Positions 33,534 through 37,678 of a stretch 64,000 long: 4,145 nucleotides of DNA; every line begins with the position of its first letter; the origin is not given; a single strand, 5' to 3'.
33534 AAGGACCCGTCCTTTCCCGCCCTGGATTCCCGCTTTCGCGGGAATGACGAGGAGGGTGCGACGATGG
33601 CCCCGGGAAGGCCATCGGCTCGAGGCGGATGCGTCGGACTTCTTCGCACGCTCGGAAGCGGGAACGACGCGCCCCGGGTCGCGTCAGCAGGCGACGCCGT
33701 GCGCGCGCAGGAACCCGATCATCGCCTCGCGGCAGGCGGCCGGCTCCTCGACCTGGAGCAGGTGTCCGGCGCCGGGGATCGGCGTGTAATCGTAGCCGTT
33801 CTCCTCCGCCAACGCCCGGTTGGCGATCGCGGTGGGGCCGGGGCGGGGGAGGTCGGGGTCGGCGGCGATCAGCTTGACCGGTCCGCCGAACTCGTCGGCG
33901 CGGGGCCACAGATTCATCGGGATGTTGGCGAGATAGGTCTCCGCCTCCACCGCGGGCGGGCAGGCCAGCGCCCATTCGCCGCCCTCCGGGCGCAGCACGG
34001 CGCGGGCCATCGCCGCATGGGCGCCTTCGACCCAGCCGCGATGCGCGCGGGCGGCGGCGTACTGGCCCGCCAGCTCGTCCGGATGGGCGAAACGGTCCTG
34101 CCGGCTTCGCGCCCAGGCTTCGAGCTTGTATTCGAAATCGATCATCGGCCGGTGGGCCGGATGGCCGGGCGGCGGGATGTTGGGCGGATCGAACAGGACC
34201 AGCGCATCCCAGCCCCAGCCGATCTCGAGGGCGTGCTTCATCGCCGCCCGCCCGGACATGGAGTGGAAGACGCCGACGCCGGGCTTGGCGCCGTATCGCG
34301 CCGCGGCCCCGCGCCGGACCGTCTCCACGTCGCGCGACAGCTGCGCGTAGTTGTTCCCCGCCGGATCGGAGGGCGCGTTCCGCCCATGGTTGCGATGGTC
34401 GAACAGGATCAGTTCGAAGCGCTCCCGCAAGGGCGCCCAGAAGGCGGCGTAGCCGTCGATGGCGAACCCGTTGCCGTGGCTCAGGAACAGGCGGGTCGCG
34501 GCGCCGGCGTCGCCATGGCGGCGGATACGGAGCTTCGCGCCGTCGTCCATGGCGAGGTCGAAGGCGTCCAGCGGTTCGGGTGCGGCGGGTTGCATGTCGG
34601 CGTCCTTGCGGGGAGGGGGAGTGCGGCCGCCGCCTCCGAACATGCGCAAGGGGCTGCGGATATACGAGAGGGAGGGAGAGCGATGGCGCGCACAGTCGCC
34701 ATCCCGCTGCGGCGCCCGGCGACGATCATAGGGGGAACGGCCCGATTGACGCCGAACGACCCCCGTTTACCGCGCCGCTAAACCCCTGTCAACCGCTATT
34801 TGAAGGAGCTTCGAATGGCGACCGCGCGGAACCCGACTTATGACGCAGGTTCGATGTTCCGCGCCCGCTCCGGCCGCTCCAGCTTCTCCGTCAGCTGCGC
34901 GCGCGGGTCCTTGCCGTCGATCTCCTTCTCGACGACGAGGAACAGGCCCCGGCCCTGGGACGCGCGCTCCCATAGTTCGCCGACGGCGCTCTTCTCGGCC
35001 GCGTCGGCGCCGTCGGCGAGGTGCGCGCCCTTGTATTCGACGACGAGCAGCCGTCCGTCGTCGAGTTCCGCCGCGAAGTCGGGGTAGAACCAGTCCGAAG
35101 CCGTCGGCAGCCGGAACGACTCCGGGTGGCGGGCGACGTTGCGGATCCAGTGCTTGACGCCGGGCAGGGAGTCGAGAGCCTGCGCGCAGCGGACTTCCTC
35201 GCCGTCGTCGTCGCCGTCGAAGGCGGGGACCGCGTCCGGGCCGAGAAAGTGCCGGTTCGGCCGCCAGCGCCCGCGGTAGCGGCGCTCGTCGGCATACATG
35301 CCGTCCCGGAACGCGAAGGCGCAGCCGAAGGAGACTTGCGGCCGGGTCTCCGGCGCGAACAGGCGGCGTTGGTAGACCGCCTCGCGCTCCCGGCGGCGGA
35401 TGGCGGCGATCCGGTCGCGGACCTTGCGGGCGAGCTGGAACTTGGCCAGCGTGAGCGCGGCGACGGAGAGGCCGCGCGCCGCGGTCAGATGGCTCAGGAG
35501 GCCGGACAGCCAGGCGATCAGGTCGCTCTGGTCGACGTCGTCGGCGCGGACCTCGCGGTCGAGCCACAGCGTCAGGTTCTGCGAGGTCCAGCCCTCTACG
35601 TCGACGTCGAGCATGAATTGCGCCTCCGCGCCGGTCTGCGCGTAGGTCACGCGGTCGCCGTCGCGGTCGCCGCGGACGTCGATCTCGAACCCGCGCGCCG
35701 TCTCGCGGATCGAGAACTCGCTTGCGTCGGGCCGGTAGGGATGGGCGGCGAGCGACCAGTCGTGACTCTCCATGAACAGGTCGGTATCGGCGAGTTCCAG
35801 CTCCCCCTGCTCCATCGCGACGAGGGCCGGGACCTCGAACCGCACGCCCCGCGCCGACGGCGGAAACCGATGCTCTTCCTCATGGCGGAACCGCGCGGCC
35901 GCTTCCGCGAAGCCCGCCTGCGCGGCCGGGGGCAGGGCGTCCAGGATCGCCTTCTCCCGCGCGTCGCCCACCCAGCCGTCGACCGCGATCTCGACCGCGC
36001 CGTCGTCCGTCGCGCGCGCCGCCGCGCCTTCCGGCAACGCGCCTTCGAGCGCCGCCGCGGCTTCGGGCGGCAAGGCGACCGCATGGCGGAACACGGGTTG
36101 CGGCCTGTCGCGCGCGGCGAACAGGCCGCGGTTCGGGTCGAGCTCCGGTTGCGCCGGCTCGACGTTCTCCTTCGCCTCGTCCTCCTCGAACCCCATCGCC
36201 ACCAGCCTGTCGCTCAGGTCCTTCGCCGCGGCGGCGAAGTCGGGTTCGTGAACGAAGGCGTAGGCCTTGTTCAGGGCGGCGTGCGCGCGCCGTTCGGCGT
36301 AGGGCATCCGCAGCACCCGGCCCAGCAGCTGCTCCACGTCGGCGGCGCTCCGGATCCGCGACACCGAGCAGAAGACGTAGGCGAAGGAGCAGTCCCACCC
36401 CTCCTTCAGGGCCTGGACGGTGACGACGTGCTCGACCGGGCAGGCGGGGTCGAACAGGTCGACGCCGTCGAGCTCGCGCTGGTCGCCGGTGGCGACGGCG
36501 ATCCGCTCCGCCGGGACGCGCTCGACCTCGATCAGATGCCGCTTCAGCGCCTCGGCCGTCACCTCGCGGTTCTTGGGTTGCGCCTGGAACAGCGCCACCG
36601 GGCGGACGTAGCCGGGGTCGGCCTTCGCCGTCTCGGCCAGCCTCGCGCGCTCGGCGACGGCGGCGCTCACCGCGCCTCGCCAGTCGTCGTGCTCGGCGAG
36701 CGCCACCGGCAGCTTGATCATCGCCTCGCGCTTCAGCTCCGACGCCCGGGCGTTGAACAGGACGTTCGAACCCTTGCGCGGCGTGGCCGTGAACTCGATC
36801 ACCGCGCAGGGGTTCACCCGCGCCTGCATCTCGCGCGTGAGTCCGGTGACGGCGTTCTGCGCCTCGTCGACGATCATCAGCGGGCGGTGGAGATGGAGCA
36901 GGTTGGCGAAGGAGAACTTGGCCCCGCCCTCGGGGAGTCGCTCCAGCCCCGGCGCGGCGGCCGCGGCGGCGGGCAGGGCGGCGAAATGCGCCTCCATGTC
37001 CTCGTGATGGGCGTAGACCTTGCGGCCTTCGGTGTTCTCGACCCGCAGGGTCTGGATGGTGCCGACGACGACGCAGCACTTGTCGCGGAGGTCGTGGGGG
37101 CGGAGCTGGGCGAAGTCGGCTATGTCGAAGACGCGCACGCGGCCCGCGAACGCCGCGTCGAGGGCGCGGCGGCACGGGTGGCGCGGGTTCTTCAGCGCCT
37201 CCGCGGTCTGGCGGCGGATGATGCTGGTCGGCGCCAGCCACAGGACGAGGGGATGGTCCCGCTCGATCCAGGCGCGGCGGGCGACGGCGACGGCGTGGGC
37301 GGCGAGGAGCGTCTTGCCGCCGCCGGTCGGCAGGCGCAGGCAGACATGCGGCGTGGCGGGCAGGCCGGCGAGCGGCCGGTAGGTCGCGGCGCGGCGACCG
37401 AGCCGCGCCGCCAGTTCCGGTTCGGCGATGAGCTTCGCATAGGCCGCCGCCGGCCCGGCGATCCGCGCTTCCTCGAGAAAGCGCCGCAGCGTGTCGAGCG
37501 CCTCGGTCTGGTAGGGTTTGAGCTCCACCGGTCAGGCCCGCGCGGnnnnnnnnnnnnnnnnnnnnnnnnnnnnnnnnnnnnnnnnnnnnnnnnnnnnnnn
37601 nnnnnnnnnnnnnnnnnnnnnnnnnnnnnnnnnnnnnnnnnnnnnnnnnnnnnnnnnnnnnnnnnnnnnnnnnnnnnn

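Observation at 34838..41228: Type III R-M locus whose mod and res are split by a PIN/RHH toxin-antitoxin pair and led by a membrane-anchored pentapeptide-repeat protein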

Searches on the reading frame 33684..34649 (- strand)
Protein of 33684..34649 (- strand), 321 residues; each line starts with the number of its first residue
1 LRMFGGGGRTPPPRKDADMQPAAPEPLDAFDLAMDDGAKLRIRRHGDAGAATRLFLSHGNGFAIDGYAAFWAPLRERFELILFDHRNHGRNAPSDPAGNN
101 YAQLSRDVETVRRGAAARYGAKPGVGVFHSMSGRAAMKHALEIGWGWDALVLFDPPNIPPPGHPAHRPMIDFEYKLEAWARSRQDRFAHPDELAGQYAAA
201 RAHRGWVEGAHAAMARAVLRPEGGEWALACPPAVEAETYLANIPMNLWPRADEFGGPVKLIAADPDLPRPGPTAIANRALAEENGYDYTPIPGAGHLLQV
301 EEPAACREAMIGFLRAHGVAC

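Call 75: search_protein_families(library=pfam, proteins=[window:33684-34649:-], max_evalue=0.01)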
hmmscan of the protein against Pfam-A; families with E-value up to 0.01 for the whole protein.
window:33684-34649:- (321 aa): 3 families
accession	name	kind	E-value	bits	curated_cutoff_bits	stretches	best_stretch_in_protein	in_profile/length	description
PF12697.13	Abhydrolase_6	-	1.2e-12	49.4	26.3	1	55-308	2-216/217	Alpha/beta hydrolase family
PF12146.15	Hydrolase_4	-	9.6e-06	25.5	27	1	54-156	7-110/239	Serine aminopeptidase, S33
PF00561.26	Abhydrolase_1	-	1.9e-05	24.9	25.8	1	56-303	5-245/245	alpha/beta hydrolase fold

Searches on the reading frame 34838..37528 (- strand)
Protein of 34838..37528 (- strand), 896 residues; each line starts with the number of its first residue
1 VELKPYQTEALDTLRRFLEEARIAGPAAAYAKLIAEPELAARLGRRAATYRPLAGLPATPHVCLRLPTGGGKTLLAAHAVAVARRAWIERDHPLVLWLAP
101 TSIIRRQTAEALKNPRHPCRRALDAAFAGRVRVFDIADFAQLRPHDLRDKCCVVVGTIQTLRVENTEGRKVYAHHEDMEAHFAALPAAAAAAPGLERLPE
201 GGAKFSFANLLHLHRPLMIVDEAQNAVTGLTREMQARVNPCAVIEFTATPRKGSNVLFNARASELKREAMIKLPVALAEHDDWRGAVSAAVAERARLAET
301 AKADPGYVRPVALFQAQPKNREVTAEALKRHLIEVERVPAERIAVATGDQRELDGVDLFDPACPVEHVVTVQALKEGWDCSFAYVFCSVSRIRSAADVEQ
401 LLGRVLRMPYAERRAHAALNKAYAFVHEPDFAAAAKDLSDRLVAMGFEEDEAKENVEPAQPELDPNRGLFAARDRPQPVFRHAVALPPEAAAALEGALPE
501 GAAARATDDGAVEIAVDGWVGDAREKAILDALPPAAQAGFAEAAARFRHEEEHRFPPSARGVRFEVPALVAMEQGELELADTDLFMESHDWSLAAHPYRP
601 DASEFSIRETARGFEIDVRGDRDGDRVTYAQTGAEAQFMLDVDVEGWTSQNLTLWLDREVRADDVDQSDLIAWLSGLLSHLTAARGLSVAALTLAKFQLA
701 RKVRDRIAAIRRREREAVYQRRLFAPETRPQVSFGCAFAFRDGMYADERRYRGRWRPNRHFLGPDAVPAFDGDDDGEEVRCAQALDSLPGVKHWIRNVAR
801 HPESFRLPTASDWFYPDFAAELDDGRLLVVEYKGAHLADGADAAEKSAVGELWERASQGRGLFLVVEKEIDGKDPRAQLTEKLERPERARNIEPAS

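Call 3: search_protein_families(library=pfam, proteins=[window:34838-37528:-], max_evalue=0.01)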
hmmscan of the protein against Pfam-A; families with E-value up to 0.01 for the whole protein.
window:34838-37528:- (896 aa): 2 families
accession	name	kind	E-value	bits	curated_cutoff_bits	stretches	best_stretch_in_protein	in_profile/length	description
PF04851.21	ResIII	-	1.3e-12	48.4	22.5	1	1-251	2-163/164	Type III restriction enzyme, res subunit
PF00270.35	DEAD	-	1.7e-05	25.1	26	1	61-131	16-84/167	DEAD/DEAH box helicase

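Call 4: search_protein_families(library=ncbifam, proteins=[window:34838-37528:-], max_evalue=0.01)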
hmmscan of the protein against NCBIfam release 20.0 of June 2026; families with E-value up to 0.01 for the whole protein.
window:34838-37528:- (896 aa): 1 family
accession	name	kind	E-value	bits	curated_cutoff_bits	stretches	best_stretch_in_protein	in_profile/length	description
NF046055.1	restr_BPTD_3080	equivalog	3.9e-06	25.1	800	1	778-856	863-941/970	BPTD_3080 family restriction endonuclease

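Call 5: search_protein_families(library=padloc, proteins=[window:34838-37528:-], max_evalue=0.01)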
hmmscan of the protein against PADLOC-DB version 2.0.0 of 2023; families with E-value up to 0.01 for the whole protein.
window:34838-37528:- (896 aa): 4 families
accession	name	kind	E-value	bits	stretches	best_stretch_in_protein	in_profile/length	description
PDLC03650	REase_III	-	3.7e-182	606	1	2-869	3-879/898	Type III restriction enzyme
PDLC03653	REase_III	-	2.2e-53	179.6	1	59-440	87-501/883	Type III restriction enzyme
PDLC03648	REase_III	-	1.6e-09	34.5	1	365-428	311-374/871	Type III restriction enzyme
PDLC03647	REase_III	-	5.9e-08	29.3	2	364-411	506-553/989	Type III restriction enzyme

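Call 22: search_dna_similar(query=window:34838-37528:-, collection=plasmids, mode=protein, max_rows=25)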
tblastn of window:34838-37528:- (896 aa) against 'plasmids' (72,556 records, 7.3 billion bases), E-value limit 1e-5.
Records with a match: 65; places in all: 74; records where one place covers at least 80% of the query: 30.
Best place of each record, by identity: 60-80% 1; <60% 64.
By first word of the organism name: Acinetobacter 31; Vibrio 4; Pseudomonas 4; Hymenobacter 2; Proteus 2; Methylomonas 2; Phaeobacter 2; Sulfurospirillum 2; Erythrobacteraceae 1; Psychrobacter 1; and 14 more.
By predicted mobility (MOB-suite, as given by PLSDB): mobilizable 43; non-mobilizable 17; conjugative 5.
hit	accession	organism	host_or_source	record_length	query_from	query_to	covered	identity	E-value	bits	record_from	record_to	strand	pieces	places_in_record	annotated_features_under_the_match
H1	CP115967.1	Erythrobacteraceae bacterium WH01K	-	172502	1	883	99%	51.3%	0e+0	789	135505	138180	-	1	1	DEAD/DEAH box helicase family protein | site-specific DNA-methyltransferase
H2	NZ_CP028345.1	Vibrio parahaemolyticus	Penaeus vannamei,whole organism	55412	1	879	98%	42.0%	0e+0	588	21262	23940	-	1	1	DEAD/DEAH box helicase family protein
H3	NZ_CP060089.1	Vibrio parahaemolyticus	Penaeus vannamei,whole ...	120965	1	879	98%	42.0%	0e+0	588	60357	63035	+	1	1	DEAD/DEAH box helicase family protein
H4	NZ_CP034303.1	Vibrio parahaemolyticus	Penaeus vannamei,AHPND infected ...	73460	1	879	98%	42.0%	0e+0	588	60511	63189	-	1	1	DEAD/DEAH box helicase family protein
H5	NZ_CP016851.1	Pseudomonas sp. TMW 2.1634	cell culture,poultry meat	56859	1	883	87%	43.1%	1e-104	553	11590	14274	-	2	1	DEAD/DEAH box helicase family protein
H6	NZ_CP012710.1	Psychrobacter urativorans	cell culture,soil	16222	1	879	98%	37.8%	9e-171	557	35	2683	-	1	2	DEAD/DEAH box helicase family protein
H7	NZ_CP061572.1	Acinetobacter seifertii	Homo sapiens,blood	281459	1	885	99%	36.4%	4e-142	474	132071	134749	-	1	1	DEAD/DEAH box helicase family protein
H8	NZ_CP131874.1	Acinetobacter pittii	-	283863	1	885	99%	36.4%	4e-142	474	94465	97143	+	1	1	DEAD/DEAH box helicase family protein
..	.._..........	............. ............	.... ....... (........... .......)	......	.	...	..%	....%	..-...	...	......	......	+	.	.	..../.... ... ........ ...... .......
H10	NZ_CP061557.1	Acinetobacter seifertii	Homo sapiens,blood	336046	1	885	99%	36.4%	4e-142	474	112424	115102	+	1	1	DEAD/DEAH box helicase family protein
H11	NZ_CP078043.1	Acinetobacter junii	whole organism,washroom sink in ...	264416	1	885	99%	36.4%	4e-142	474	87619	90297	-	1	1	DEAD/DEAH box helicase family protein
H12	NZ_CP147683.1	Acinetobacter lwoffii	whole organism,Yangzhou Grand Canal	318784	1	885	99%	36.4%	4e-142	474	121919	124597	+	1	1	DEAD/DEAH box helicase family protein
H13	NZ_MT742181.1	Acinetobacter johnsonii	-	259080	1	885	99%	36.3%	7e-142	473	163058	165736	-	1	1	DEAD/DEAH box helicase family protein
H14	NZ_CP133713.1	Acinetobacter baumannii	Homo sapiens,BAL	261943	1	885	99%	36.3%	7e-142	473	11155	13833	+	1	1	DEAD/DEAH box helicase family protein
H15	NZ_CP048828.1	Acinetobacter baumannii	Duck,mixed culture,trachea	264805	1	885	99%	36.3%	7e-142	473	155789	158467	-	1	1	DEAD/DEAH box helicase family protein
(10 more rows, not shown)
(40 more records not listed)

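Call 25: get_annotated_region(hit=H1, flank=6000)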
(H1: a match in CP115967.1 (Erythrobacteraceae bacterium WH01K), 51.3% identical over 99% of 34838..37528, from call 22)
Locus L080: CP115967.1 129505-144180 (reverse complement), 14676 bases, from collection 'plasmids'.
description: Erythrobacteraceae bacterium WH01K plasmid pWH01K, complete sequence
organism: Erythrobacteraceae bacterium WH01K (NCBI taxid 3019912)
taxonomy: Bacteria; Pseudomonadota; Alphaproteobacteria; Sphingomonadales; Erythrobacteraceae; ; Erythrobacteraceae bacterium WH01K
host: -; source: -; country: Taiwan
typing (MOB-suite, as given by PLSDB): mobilizable; relaxase MOBF
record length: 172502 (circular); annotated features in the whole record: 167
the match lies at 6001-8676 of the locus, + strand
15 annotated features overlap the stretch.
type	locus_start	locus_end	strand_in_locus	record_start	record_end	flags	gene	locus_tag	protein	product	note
CDS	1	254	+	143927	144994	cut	-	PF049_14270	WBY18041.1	PAS domain-containing protein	-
CDS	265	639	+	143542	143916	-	-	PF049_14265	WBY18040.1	response regulator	-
CDS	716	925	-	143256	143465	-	-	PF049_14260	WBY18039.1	hypothetical protein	-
CDS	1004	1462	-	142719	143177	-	-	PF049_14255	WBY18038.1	hypothetical protein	-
CDS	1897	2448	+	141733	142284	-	-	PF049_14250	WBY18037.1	recombinase family protein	-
CDS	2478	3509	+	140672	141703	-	-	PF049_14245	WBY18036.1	hypothetical protein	-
CDS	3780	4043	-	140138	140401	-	-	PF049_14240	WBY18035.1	hypothetical protein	-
CDS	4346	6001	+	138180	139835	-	-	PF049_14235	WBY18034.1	site-specific DNA-methyltransferase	-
CDS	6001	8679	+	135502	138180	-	-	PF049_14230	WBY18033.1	DEAD/DEAH box helicase family protein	-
CDS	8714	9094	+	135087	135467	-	-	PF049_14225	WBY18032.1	DUF2384 domain-containing protein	-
CDS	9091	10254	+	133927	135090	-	-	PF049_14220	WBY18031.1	hypothetical protein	-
CDS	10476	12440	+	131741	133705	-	-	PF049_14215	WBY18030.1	AAA family ATPase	-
CDS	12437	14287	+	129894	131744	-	-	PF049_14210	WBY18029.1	ATP-dependent helicase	-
CDS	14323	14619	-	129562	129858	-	-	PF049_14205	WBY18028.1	hypothetical protein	-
CDS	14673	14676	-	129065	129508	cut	-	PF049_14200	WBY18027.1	DUF6262 family protein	-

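Call 26: get_annotated_region(hit=H2, flank=6000)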
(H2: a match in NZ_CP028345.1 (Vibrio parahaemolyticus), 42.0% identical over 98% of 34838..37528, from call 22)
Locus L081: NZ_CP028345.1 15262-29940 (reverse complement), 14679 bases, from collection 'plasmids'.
description: Vibrio parahaemolyticus isolate R13 plasmid pVpR13_55Kb, complete sequence
organism: Vibrio parahaemolyticus (NCBI taxid 670)
taxonomy: Bacteria; Pseudomonadota; Gammaproteobacteria; Vibrionales; Vibrionaceae; Vibrio; Vibrio parahaemolyticus
host: -; source: Penaeus vannamei,whole organism; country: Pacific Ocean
typing (MOB-suite, as given by PLSDB): mobilizable; relaxase MOBP
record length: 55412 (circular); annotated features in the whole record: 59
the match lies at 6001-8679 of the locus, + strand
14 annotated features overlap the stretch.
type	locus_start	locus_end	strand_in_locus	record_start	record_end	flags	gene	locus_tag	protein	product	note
CDS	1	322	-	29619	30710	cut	-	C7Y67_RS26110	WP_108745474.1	hypothetical protein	-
CDS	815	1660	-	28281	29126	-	-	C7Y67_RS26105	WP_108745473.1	GGDEF domain-containing protein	-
CDS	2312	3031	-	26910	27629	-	-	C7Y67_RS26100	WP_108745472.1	carbonic anhydrase family protein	-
CDS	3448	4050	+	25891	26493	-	-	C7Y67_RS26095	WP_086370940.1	recombinase family protein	GO:0006310 - DNA recombination [Evidence IEA]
CDS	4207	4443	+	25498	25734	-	-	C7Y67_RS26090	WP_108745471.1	transcription factor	-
CDS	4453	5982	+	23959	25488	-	-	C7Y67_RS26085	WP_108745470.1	site-specific DNA-methyltransferase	GO:0006306 - DNA methylation [Evidence IEA]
CDS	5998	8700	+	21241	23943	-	-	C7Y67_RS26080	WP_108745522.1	DEAD/DEAH box helicase family protein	-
CDS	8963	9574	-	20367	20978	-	-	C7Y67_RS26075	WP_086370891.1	mobile mystery protein B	-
CDS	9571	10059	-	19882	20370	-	-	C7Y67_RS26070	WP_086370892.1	mobile mystery protein A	-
CDS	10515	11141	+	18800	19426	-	-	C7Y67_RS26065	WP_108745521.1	recombinase family protein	GO:0006310 - DNA recombination [Evidence IEA]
CDS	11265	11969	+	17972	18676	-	-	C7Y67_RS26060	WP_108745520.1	hypothetical protein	-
CDS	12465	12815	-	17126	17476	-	-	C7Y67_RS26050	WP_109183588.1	hypothetical protein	-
CDS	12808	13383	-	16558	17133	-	-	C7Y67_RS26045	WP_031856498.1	ParA family protein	-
CDS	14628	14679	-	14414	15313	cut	-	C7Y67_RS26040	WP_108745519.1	hypothetical protein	-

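Call 27: get_annotated_region(hit=H7, flank=6000)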
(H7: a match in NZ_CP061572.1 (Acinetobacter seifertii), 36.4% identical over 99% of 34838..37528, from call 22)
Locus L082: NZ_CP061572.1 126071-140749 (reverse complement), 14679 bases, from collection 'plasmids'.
description: Acinetobacter seifertii strain AS70 plasmid pAS70-1, complete sequence
organism: Acinetobacter seifertii (NCBI taxid 1530123)
taxonomy: Bacteria; Pseudomonadota; Gammaproteobacteria; Moraxellales; Moraxellaceae; Acinetobacter; Acinetobacter seifertii
host: -; source: Homo sapiens,blood; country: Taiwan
typing (MOB-suite, as given by PLSDB): mobilizable; relaxase MOBP
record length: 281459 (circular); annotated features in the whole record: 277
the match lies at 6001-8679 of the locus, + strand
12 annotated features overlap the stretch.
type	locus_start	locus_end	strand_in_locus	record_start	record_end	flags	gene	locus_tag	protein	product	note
CDS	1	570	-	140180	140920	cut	-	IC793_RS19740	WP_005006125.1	hypothetical protein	-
CDS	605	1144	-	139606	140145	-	-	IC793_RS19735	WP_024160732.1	hypothetical protein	-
CDS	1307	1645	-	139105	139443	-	-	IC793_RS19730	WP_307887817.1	hypothetical protein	-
CDS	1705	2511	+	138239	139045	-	-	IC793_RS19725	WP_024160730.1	hypothetical protein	-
CDS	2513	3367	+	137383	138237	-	-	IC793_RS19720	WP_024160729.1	transglycosylase SLT domain-containing protein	-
CDS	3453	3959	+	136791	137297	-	-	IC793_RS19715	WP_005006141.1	thermonuclease family protein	-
CDS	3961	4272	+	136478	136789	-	-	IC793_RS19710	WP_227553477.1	hypothetical protein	-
CDS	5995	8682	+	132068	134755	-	-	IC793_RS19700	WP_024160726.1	DEAD/DEAH box helicase family protein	-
CDS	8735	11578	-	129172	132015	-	-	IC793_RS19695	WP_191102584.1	hypothetical protein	-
CDS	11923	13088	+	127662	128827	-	-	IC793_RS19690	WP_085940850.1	IS3-like element ISAba21 family transposase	-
CDS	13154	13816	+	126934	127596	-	-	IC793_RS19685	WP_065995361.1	DUF2807 domain-containing protein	-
CDS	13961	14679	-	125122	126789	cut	-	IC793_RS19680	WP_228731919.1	virulence-associated e family protein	-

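Call 66: search_solved_structures(query=window:34838-37528:-, max_evalue=0.001)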
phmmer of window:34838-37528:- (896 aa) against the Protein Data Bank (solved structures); distinct sequences matched with E-value up to 0.001: 0.
